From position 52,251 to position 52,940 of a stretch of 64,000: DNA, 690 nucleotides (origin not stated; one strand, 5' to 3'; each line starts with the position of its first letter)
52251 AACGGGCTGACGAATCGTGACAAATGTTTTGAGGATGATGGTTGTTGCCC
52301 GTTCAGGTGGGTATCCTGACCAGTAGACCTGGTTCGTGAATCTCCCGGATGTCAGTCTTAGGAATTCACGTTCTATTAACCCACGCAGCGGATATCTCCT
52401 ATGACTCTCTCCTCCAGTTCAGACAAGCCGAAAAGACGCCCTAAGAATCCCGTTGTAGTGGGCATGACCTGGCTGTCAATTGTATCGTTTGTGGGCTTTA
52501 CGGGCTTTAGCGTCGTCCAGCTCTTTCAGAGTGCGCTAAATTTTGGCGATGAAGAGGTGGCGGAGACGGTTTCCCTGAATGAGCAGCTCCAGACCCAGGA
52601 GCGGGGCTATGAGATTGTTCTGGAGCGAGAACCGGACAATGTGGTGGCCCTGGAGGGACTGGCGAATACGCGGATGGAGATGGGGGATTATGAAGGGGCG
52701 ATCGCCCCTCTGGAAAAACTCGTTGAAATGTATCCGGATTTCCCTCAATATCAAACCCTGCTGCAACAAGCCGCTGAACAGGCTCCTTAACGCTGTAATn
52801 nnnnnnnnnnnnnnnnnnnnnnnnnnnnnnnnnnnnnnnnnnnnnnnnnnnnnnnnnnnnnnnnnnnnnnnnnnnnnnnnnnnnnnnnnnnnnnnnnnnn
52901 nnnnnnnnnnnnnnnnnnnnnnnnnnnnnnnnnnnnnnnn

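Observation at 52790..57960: Low-GC (~40%) island encoding a dual-methyltransferase/GT4 fusion and an FkbM methyltransferase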

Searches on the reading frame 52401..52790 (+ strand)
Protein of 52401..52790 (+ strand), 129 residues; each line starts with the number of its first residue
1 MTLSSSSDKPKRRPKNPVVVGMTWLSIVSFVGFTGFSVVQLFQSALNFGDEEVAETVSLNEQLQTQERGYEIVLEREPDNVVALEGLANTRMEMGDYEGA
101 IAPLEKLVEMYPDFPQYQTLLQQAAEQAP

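Call 5: search_protein_families(library=pfam, proteins=[window:52401-52790:+], max_evalue=0.01)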
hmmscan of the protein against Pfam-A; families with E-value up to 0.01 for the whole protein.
window:52401-52790:+ (129 aa): 8 families
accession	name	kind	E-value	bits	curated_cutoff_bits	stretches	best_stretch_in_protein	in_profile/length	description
PF14559.12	TPR_19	-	1.8e-08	35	25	1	73-123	17-67/68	Tetratricopeptide repeat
PF13432.12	TPR_16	-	2.9e-06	28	32.7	1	70-113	20-63/65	Tetratricopeptide repeat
PF13428.12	TPR_14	-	6.6e-05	23.7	23.5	1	83-122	3-42/44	Tetratricopeptide repeat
PF13431.12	TPR_17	-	7.2e-05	23.2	24.4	1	71-101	3-33/34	Tetratricopeptide repeat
PF13174.12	TPR_6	-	0.00023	22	26.3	1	83-113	2-32/33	Tetratricopeptide repeat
PF00515.34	TPR_1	-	0.0047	17.1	27.8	0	83-114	3-34/34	Tetratricopeptide repeat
PF23914.1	TPR_CcmH_CycH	-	0.0062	16.8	42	1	62-112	102-152/158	Cytochrome c-type biogenesis protein H TPR domain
PF07719.23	TPR_2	-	0.0076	16.7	27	0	83-113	3-33/34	Tetratricopeptide repeat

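Call 6: search_protein_families(library=ncbifam, proteins=[window:52401-52790:+], max_evalue=0.01)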
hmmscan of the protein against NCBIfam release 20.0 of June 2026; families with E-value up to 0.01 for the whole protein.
window:52401-52790:+ (129 aa): 6 families
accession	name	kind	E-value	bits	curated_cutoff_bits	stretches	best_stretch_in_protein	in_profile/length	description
NF033920.0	C39_PA2778_fam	equivalog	0.00092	18.7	150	1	57-119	166-228/255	PA2778 family cysteine peptidase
TIGR03939.1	PGA_TPR_OMP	equivalog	0.0017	16.6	366.65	1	67-124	449-506/800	poly-beta-1,6 N-acetyl-D-glucosamine export porin PgaA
NF040959.1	MamA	equivalog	0.0019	17.7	200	1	60-126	84-150/204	magnetosome protein MamA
NF011721.1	PRK15174.1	equivalog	0.0027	16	1200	1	61-125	265-328/656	Vi polysaccharide transport protein VexE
TIGR02917.1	PEP_TPR_lipo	equivalog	0.0049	14.8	312.2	1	71-113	760-802/899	XrtA/PEP-CTERM system TPR-repeat protein PrsT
TIGR03504.1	FimV_Cterm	subfamily_domain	0.0076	16.3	30.65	0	87-109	5-27/44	FimV/HubP family polar landmark protein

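Call 22: find_related_loci(query=A1, collection=genome_contigs, flank=10000)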
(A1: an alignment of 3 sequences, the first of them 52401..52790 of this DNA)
Query A1 (129 aa) in genome_contigs; peptide patterns used: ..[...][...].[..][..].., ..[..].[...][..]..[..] (x = any residue, [..] = any of these).
335 stretches matched a pattern; 179 encode a relative of the query (tblastn E <= 1e-3); the best 80 are kept; 79 distinct loci.
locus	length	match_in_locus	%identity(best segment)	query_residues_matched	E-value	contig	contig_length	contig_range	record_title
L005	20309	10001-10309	54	22-123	3e-30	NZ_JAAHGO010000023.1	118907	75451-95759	MAG: Okeania sp. SIO2C9 2C9_NODE_23, whole genome shotgun sequence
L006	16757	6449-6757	51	22-123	1e-28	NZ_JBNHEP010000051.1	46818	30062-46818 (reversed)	Dapis sp. BLCC M229 strain BLCC-M229 NODE_218_length_46818_cov_67.550542, whole genome shotgun sequence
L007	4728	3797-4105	51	22-123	2e-28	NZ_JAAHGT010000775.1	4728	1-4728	MAG: Okeania sp. SIO2F4 2F4_NODE_775, whole genome shotgun sequence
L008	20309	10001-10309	51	22-123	4e-28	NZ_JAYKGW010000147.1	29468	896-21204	MAG: Okeania sp. isolate 1238230 NODE_19437128, whole genome shotgun sequence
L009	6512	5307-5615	50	22-123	7e-28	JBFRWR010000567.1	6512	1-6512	MAG: Trichodesmium sp. isolate 02_in_wi_sediment_bin.5 02InWiSedB5_c_000000256054, whole genome shotgun sequence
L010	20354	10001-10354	44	3-127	1e-27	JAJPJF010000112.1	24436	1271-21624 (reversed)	MAG: Nostocales cyanobacterium Centralia_MAG_434 k107_31632592, whole genome shotgun sequence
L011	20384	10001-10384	44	3-127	2e-27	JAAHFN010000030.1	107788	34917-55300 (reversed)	MAG: Oscillatoria sp. SIO1A7 1A7_NODE_30, whole genome shotgun sequence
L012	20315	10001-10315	49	22-127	2e-27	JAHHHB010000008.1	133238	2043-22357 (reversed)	MAG: Desmonostoc geniculatum HA4340-LM1 scaffold_81_c1, whole genome shotgun sequence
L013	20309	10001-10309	50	22-123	2e-27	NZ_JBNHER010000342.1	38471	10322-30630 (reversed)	Dapis sp. BLCC M126 strain BLCC-M126 NODE_143_length_38471_cov_26.695700, whole genome shotgun sequence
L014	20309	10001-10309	50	22-123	6e-27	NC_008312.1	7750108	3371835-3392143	Trichodesmium erythraeum IMS101, complete sequence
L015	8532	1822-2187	44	1-128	6e-27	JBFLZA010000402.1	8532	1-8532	MAG: Cyanobacteriota bacterium isolate MAG099 MAG099_402, whole genome shotgun sequence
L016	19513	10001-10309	50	22-123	6e-27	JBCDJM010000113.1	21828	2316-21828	MAG: Cyanobacteria bacterium P01_H01_bin.35 k141_1780468_length_21828_cov_27.9716, whole genome shotgun sequence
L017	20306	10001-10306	49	22-123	1e-26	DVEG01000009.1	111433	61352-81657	MAG TPA_asm: Oscillatoriaceae cyanobacterium M7585_C2015_266 k141_38958_length_111433_cov_75.0000, whole genome shotgun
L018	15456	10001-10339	48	4-121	1e-26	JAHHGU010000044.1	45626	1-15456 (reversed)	MAG: Aphanothece sp. CMT-3BRIN-NPC111 scaffold_157_c1, whole genome shotgun sequence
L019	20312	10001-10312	48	22-127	2e-26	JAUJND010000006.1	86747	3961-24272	MAG: Chroococcidiopsidaceae cyanobacterium YX2bin18 opera_contig_660, whole genome shotgun sequence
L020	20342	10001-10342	46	15-127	3e-26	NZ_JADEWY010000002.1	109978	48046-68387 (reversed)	Coleofasciculus sp. LEGE 07092 NODE_16_length_109978_cov_12.5356, whole genome shotgun sequence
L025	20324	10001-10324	48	22-128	1e-25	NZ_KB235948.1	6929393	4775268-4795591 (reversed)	Oscillatoria sp. PCC 10802 Osc10802DRAFT_Contig7.7, whole genome shotgun sequence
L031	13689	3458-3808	42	3-127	2e-24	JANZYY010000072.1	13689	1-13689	MAG: Fischerella sp. isolate SKW105 NODE_71_length_13689_cov_3.535998, whole genome shotgun sequence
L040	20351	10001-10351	42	3-127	1e-23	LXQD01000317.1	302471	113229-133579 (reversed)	Nostoc minutum NIES-26 scaffold6.1, whole genome shotgun sequence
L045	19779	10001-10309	45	22-123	2e-23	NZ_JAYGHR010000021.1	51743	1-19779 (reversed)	Limnoraphis robusta BA-68 BA1 NODE_76_length_51743_cov_22.777937, whole genome shotgun sequence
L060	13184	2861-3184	43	24-127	2e-22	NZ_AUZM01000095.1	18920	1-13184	Lyngbya aestuarii BL J laest3.contig.94, whole genome shotgun sequence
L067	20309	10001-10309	44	22-127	2e-22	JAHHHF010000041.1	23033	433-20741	MAG: Goleter apudmare HA4340-LM2 scaffold_170_c1, whole genome shotgun sequence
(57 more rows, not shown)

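Call 57: search_protein_families(library=pfam, proteins=[L010:10418-13093:+, L017:10377-13508:+, L020:10417-14139:+, L025:11474-15334:+, L031:3856-7683:+, L040:10405-13545:+, L060:3281-7348:+, L045:10396-12699:+, L067:10368-13103:+], max_evalue=0.00001)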
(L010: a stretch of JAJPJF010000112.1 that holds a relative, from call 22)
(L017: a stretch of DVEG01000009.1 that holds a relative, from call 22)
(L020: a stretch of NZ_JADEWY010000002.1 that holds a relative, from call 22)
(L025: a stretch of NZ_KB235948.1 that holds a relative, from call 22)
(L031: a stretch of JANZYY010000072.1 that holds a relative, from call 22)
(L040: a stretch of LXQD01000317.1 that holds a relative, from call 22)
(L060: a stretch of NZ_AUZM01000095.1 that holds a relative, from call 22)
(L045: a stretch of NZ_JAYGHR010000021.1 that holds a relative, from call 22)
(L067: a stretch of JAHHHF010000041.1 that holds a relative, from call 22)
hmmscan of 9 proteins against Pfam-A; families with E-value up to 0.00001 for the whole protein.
L010:10418-13093:+ (891 aa): 6 families
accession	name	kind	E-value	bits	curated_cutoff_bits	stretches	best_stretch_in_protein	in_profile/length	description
PF13692.12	Glyco_trans_1_4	-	3e-18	66.9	27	1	591-721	2-138/142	Glycosyl transferases group 1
PF00535.33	Glycos_transf_2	-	6.7e-16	59.1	23.3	1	211-288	12-91/168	Glycosyl transferase family 2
PF00534.26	Glycos_transf_1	-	1.1e-15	58.1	26.4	1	590-719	15-152/172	Glycosyl transferases group 1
PF08241.18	Methyltransf_11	-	7.3e-09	36.6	21.2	1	37-85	49-95/95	Methyltransferase domain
PF10111.15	Glyco_tranf_2_2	-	6.1e-07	29.6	27.3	0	222-285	26-91/276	Glycosyltransferase like family 2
PF13524.12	Glyco_trans_1_2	-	2e-06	28.3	25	1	612-744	6-135/144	Glycosyl transferase-like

L017:10377-13508:+ (1043 aa): 4 families
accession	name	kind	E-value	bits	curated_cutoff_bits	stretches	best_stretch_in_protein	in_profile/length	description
PF13692.12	Glyco_trans_1_4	-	1.1e-18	68.3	27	1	742-871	3-138/142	Glycosyl transferases group 1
PF00534.26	Glycos_transf_1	-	2e-17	63.7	26.4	1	731-864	6-147/172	Glycosyl transferases group 1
PF13439.12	Glyco_transf_4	-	1.8e-09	38.3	28.5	1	572-717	3-166/170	Glycosyltransferase Family 4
PF20706.3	GT4-conflict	-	1.4e-06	28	26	1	789-840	259-310/385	Family 4 Glycosyltransferase in conflict systems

L020:10417-14139:+ (1240 aa): 3 families
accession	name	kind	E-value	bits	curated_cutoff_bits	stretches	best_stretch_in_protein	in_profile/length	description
PF13578.12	Methyltransf_24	-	2.1e-24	86.8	26.3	1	271-389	1-105/105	Methyltransferase domain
PF13692.12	Glyco_trans_1_4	-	1.7e-20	74.1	27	1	930-1060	2-138/142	Glycosyl transferases group 1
PF00534.26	Glycos_transf_1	-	1.5e-16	60.9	26.4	1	929-1058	15-152/172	Glycosyl transferases group 1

L025:11474-15334:+ (1286 aa): 4 families
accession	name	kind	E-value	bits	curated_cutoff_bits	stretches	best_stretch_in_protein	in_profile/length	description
PF05050.19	Methyltransf_21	-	1.8e-24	87.2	22.7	1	266-441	1-172/173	Methyltransferase FkbM domain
PF13692.12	Glyco_trans_1_4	-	1.3e-18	68.1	27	1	976-1101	7-138/142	Glycosyl transferases group 1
PF00534.26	Glycos_transf_1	-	6.1e-15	55.6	26.4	1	963-1101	8-154/172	Glycosyl transferases group 1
PF13439.12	Glyco_transf_4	-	1.3e-06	29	28.5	0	802-947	3-166/170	Glycosyltransferase Family 4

L031:3856-7683:+ (1275 aa): 5 families
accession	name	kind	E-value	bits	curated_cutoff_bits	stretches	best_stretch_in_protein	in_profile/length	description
PF05050.19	Methyltransf_21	-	2e-25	90.4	22.7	1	260-435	1-172/173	Methyltransferase FkbM domain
PF13692.12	Glyco_trans_1_4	-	3.7e-19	69.8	27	1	965-1096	2-139/142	Glycosyl transferases group 1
PF00534.26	Glycos_transf_1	-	7.5e-17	61.8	26.4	1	963-1095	14-154/172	Glycosyl transferases group 1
PF13439.12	Glyco_transf_4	-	6.1e-07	30.1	28.5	0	796-942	3-167/170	Glycosyltransferase Family 4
PF13524.12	Glyco_trans_1_2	-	6.3e-06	26.6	25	0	986-1115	6-132/144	Glycosyl transferase-like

L040:10405-13545:+ (1046 aa): 2 families
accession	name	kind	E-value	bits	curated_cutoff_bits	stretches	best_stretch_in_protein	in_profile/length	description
PF13692.12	Glyco_trans_1_4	-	2.3e-18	67.3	27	1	736-867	2-139/142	Glycosyl transferases group 1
PF00534.26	Glycos_transf_1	-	1.1e-17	64.5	26.4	1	733-866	11-154/172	Glycosyl transferases group 1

L060:3281-7348:+ (1355 aa): 7 families
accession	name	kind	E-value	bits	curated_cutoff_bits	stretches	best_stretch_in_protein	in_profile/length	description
PF00534.26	Glycos_transf_1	-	1.2e-50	171.8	26.4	2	192-356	6-167/172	Glycosyl transferases group 1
PF13692.12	Glyco_trans_1_4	-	5.9e-50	169.7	27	2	203-347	4-142/142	Glycosyl transferases group 1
PF05711.17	TylF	-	1e-43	149.9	23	1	653-853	68-264/264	Macrocin-O-methyltransferase (TylF)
PF13578.12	Methyltransf_24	-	5.3e-23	82.3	26.3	2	464-570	1-104/105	Methyltransferase domain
PF20706.3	GT4-conflict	-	4.9e-17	62.4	26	1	202-329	198-335/385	Family 4 Glycosyltransferase in conflict systems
PF13439.12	Glyco_transf_4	-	1.3e-14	55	28.5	1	14-174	1-165/170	Glycosyltransferase Family 4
PF13579.12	Glyco_trans_4_4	-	1.3e-06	29.3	29.7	0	15-174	1-158/158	Glycosyl transferase 4-like domain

L045:10396-12699:+ (767 aa): 4 families
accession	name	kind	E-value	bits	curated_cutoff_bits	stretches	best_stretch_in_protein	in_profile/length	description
PF13489.12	Methyltransf_23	-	1e-22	81.1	27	1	85-211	18-159/164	Methyltransferase domain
PF13692.12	Glyco_trans_1_4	-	1.5e-20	74.3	27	1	466-598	2-139/142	Glycosyl transferases group 1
PF00534.26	Glycos_transf_1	-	3.2e-19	69.5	26.4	1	464-611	14-169/172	Glycosyl transferases group 1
PF20706.3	GT4-conflict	-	8.3e-06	25.5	26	0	519-570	263-314/385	Family 4 Glycosyltransferase in conflict systems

L067:10368-13103:+ (911 aa): 6 families
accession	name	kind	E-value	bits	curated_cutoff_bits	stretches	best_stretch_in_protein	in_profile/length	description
PF00534.26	Glycos_transf_1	-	7.5e-19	68.3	26.4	1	592-731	2-152/172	Glycosyl transferases group 1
PF13692.12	Glyco_trans_1_4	-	3.9e-17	63.3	27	1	604-734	2-139/142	Glycosyl transferases group 1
PF00535.33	Glycos_transf_2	-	7.7e-17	62.2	23.3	1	235-301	24-91/168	Glycosyl transferase family 2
PF08241.18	Methyltransf_11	-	1e-08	36.2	21.2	1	36-88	45-95/95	Methyltransferase domain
PF10111.15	Glyco_tranf_2_2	-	1.5e-08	34.9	27.3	1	229-298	20-91/276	Glycosyltransferase like family 2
PF13649.12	Methyltransf_25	-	7.6e-06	27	27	0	37-84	50-97/97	Methyltransferase domain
